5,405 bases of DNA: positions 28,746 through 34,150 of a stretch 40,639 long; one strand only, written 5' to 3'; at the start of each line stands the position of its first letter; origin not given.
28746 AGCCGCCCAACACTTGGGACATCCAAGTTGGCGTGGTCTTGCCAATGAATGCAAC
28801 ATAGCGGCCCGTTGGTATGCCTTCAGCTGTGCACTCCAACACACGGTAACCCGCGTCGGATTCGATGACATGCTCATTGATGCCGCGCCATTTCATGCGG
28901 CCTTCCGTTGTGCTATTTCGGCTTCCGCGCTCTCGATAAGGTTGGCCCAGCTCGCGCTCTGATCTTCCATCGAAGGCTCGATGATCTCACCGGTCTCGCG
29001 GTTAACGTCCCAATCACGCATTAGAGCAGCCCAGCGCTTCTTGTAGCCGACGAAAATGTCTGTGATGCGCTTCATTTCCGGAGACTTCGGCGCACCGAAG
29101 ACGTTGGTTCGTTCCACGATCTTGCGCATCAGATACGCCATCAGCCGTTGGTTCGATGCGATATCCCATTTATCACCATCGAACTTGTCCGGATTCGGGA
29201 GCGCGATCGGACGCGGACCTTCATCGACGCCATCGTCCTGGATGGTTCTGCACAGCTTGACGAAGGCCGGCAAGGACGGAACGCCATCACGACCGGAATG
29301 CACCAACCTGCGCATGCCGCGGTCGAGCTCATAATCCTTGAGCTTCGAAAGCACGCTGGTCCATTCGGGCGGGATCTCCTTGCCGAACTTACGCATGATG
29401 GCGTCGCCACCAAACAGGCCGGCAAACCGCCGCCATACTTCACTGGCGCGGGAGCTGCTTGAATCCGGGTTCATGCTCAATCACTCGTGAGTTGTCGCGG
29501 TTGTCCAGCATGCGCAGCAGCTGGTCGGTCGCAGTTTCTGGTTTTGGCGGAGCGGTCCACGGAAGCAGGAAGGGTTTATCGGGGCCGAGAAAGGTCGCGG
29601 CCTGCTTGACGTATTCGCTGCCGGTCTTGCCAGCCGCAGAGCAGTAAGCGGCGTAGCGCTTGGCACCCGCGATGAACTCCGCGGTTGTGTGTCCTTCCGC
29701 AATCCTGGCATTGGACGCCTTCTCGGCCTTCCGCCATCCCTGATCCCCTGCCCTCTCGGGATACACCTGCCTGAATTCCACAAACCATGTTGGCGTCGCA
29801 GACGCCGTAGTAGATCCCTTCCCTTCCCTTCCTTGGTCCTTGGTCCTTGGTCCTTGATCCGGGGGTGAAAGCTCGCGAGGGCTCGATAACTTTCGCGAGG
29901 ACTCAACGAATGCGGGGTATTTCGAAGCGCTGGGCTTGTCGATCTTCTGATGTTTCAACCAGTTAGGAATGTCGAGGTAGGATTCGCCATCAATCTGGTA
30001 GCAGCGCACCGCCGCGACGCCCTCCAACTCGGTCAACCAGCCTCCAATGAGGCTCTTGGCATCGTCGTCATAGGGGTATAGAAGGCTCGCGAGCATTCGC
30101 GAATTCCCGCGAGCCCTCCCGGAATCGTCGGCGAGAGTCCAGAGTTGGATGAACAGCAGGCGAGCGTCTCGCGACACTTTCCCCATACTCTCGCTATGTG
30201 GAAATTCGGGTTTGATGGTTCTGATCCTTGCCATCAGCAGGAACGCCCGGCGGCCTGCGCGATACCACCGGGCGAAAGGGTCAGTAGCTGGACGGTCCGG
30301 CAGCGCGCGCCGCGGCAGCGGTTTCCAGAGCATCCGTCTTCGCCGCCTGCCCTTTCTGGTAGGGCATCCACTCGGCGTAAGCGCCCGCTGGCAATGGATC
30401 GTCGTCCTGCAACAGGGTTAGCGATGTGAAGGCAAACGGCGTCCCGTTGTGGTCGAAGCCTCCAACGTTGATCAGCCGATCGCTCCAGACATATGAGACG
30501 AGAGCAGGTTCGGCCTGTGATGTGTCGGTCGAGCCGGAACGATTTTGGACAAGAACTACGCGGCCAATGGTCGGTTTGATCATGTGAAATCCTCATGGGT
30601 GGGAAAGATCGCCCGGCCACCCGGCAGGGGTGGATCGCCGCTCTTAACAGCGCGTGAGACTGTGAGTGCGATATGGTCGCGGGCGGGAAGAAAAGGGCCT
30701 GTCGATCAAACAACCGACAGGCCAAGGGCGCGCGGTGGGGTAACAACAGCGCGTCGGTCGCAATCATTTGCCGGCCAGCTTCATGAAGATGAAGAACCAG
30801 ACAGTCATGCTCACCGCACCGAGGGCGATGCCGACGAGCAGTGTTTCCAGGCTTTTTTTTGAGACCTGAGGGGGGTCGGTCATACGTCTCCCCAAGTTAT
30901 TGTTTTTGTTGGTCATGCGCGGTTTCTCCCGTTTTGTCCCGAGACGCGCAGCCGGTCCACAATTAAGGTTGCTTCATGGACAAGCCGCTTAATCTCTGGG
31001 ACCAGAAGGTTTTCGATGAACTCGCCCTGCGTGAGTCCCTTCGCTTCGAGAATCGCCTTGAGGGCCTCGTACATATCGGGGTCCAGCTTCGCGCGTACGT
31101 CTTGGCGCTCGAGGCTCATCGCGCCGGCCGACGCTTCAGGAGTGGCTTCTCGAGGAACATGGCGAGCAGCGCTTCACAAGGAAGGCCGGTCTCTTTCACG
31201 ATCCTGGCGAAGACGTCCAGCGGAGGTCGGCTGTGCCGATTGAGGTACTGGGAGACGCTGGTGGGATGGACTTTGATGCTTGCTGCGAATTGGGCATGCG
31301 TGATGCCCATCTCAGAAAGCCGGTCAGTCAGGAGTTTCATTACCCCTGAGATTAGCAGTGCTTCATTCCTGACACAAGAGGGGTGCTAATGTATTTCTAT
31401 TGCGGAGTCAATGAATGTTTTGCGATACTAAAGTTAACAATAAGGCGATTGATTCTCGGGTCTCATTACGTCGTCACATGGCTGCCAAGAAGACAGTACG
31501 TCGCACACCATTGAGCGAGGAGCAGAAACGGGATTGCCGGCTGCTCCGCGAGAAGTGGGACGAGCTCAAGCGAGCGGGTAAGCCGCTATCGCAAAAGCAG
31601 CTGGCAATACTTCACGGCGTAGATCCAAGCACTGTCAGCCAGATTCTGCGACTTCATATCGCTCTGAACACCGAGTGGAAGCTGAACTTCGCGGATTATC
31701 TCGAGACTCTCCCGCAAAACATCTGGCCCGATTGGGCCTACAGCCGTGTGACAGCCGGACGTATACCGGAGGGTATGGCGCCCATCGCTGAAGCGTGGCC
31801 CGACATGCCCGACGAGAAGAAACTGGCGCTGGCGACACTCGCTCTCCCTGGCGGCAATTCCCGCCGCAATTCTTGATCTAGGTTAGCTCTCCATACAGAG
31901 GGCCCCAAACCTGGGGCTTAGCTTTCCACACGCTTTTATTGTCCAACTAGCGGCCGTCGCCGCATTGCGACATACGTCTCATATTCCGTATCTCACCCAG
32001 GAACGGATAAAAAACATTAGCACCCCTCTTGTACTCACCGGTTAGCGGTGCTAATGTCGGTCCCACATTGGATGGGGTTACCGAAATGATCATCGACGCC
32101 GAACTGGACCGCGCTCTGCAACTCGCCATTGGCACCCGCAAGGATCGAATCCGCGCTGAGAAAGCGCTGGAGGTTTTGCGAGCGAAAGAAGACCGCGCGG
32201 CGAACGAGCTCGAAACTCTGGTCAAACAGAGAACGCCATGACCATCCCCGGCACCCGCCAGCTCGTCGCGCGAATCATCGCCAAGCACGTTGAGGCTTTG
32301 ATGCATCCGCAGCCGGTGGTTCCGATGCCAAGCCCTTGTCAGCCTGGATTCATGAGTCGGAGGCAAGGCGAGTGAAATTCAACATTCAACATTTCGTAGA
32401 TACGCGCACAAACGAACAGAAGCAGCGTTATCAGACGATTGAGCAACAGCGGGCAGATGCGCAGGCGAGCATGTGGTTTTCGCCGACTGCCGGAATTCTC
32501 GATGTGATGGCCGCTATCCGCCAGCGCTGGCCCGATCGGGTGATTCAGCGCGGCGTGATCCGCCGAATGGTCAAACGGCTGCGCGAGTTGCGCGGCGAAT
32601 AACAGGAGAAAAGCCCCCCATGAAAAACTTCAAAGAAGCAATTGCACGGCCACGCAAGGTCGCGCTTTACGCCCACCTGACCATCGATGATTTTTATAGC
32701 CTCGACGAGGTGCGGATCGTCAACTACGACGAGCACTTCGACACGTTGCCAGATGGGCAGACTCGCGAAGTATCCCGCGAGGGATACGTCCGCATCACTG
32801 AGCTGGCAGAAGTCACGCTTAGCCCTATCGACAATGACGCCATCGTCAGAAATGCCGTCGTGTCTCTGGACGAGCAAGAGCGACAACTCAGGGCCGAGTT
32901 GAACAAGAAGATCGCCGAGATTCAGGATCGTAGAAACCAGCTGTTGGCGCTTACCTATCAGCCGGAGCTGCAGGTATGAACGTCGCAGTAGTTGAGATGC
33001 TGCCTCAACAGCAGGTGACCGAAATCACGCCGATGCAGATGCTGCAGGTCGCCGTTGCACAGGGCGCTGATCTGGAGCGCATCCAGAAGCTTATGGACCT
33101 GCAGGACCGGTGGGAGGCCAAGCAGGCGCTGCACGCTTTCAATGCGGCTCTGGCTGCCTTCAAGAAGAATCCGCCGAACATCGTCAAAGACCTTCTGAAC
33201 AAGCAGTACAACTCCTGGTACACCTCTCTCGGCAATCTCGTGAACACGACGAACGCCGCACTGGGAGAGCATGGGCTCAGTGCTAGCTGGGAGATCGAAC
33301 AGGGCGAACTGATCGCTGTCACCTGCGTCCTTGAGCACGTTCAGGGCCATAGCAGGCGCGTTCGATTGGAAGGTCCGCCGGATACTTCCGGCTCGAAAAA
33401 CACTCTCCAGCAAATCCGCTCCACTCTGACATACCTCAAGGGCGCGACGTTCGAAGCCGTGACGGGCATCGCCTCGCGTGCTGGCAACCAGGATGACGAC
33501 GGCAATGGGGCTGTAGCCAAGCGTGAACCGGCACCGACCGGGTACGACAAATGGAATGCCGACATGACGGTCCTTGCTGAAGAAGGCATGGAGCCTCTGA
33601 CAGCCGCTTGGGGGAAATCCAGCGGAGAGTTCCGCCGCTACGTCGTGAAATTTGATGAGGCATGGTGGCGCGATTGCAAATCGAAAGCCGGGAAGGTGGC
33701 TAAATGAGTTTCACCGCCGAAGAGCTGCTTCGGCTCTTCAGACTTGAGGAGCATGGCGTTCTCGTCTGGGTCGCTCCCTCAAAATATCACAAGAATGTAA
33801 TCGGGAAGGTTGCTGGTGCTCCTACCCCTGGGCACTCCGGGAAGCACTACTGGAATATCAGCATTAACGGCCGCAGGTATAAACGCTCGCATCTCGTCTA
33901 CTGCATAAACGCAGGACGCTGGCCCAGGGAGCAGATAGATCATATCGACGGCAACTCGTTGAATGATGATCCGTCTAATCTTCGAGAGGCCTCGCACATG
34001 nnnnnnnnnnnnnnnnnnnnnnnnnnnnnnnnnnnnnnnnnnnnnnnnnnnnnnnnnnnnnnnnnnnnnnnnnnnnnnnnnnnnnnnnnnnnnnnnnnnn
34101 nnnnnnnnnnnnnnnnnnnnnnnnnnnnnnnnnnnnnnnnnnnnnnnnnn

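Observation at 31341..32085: Miniature lambda-like immunity region: one HTH gene bracketed by two copies of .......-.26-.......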

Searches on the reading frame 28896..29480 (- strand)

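Call 11: search_protein_families(library=pfam, proteins=[window:28896-29480:-], max_evalue=0.1)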
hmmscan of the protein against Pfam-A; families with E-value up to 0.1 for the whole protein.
window:28896-29480:- (195 aa): 0 families

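Call 12: search_protein_families(library=phrogs, proteins=[window:28896-29480:-], max_evalue=0.01)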
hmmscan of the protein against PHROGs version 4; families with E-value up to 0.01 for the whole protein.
window:28896-29480:- (195 aa): 1 family
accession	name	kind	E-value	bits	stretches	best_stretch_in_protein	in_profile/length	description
phrog_109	-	DNA, RNA and nucleotide metabolism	0.0019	19.1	1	50-80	83-113/236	P-like helicase loader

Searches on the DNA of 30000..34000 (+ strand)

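Call 7: search_dna_similar(query=window:30000-34000:+, collection=phages, mode=near, max_rows=25)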
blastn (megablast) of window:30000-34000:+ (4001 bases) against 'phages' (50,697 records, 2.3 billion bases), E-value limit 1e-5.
No match.

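Call 84: search_rna_families(source=window, start=30800, end=32600, threshold=evalue, max_evalue=1)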
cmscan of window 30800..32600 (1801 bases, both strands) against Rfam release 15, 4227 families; matches with E-value up to 1: 0.
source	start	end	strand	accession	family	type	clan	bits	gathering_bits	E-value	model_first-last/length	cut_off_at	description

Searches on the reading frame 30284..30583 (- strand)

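Call 11: search_protein_families(library=pfam, proteins=[window:30284-30583:-], max_evalue=0.1)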
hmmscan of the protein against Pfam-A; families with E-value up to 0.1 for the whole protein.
window:30284-30583:- (100 aa): 0 families

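Call 12: search_protein_families(library=phrogs, proteins=[window:30284-30583:-], max_evalue=0.01)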
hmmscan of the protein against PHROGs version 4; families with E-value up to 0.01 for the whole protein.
window:30284-30583:- (100 aa): 1 family
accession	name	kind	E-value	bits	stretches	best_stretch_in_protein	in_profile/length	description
phrog_2293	-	unknown function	5.1e-10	40.7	1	1-91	3-92/244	-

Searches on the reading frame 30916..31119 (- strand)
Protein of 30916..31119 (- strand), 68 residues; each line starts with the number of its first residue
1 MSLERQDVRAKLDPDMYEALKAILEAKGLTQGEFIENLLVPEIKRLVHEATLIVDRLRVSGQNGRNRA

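Call 11: search_protein_families(library=pfam, proteins=[window:30916-31119:-], max_evalue=0.1)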
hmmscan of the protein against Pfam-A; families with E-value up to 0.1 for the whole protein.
window:30916-31119:- (68 aa): 3 families
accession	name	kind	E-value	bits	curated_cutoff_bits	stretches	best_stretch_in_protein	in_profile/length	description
PF01402.27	RHH_1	-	0.012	15.9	20.5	1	10-38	4-32/39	Ribbon-helix-helix protein, copG family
PF04317.18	DUF463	-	0.048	13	25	1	15-57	278-319/443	YcjX-like family, DUF463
PF10723.15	RepB-RCR_reg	-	0.058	13.8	21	1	17-45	51-79/81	Replication regulatory protein RepB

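Call 12: search_protein_families(library=phrogs, proteins=[window:30916-31119:-], max_evalue=0.01)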
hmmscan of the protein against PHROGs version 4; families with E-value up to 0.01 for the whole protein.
window:30916-31119:- (68 aa): 1 family
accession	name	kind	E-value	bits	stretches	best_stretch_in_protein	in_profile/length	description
phrog_7146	-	transcription regulation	5.7e-05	24.5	1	1-54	1-54/88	transcriptional regulator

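Call 49: search_protein_families(library=ncbifam, proteins=[window:30916-31119:-], max_evalue=0.01)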
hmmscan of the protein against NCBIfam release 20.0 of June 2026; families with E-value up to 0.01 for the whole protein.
window:30916-31119:- (68 aa): 1 family
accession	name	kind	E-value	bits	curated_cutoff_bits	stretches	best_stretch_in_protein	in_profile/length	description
NF010256.0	PRK13702.1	subfamily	0.0024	17.9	87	1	8-45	44-81/85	replication regulatory protein RepA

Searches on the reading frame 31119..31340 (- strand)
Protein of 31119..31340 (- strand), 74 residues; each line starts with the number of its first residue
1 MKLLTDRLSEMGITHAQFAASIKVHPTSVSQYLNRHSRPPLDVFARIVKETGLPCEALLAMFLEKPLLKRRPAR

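Call 11: search_protein_families(library=pfam, proteins=[window:31119-31340:-], max_evalue=0.1)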
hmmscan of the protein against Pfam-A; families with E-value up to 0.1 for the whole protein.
window:31119-31340:- (74 aa): 4 families
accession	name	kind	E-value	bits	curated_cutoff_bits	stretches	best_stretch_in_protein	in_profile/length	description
PF01381.28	HTH_3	-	6.6e-07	29.7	23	1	7-56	5-53/55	Helix-turn-helix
PF13560.12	HTH_31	-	0.0013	19.4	27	1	12-54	14-57/64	Helix-turn-helix domain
PF13443.12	HTH_26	-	0.065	13.9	22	1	6-50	4-49/63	Cro/C1-type HTH DNA-binding domain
PF07022.19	Phage_CI_repr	-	0.097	13.5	22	0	17-59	17-58/65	Bacteriophage CI repressor helix-turn-helix domain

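Call 12: search_protein_families(library=phrogs, proteins=[window:31119-31340:-], max_evalue=0.01)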
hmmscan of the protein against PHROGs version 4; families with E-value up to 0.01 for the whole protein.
window:31119-31340:- (74 aa): 10 families
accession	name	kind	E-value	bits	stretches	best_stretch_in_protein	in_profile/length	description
phrog_4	-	transcription regulation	9.9e-08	32.4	1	6-59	143-192/400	transcriptional repressor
phrog_1373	-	transcription regulation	2.4e-06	28.6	1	3-60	67-124/166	transcriptional regulator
phrog_2328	-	transcription regulation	3e-05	24.8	1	8-57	24-73/128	transcriptional repressor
phrog_3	-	transcription regulation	0.00061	20.7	1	4-56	93-141/430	transcriptional repressor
phrog_8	-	transcription regulation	0.00068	20.2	1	9-60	167-217/346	transcriptional regulator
phrog_4779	-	transcription regulation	0.0013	20.2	1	8-36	11-39/98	transcriptional regulator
phrog_3642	-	DNA, RNA and nucleotide metabolism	0.0013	19.6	1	14-50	23-59/79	HTH DNA binding protein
phrog_2439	-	transcription regulation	0.0015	18.5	1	3-60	11-68/367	transcriptional regulator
phrog_1728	-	transcription regulation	0.006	16.6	1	2-49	6-53/380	transcriptional regulator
phrog_296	-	integration and excision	0.0061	16.3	1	2-47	230-276/626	DNA transposition protein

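Call 49: search_protein_families(library=ncbifam, proteins=[window:31119-31340:-], max_evalue=0.01)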
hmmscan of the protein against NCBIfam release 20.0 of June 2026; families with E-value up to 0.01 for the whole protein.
window:31119-31340:- (74 aa): 2 families
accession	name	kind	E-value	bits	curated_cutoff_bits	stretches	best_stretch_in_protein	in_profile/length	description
TIGR02607.1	antidote_HigA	equivalog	0.00011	21.9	47.7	1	3-61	11-69/81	HigA family addiction module antitoxin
NF038310.1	lysogeny_AimR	equivalog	0.003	16.6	70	1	5-49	2-46/365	AimR family lysis-lysogeny pheromone receptor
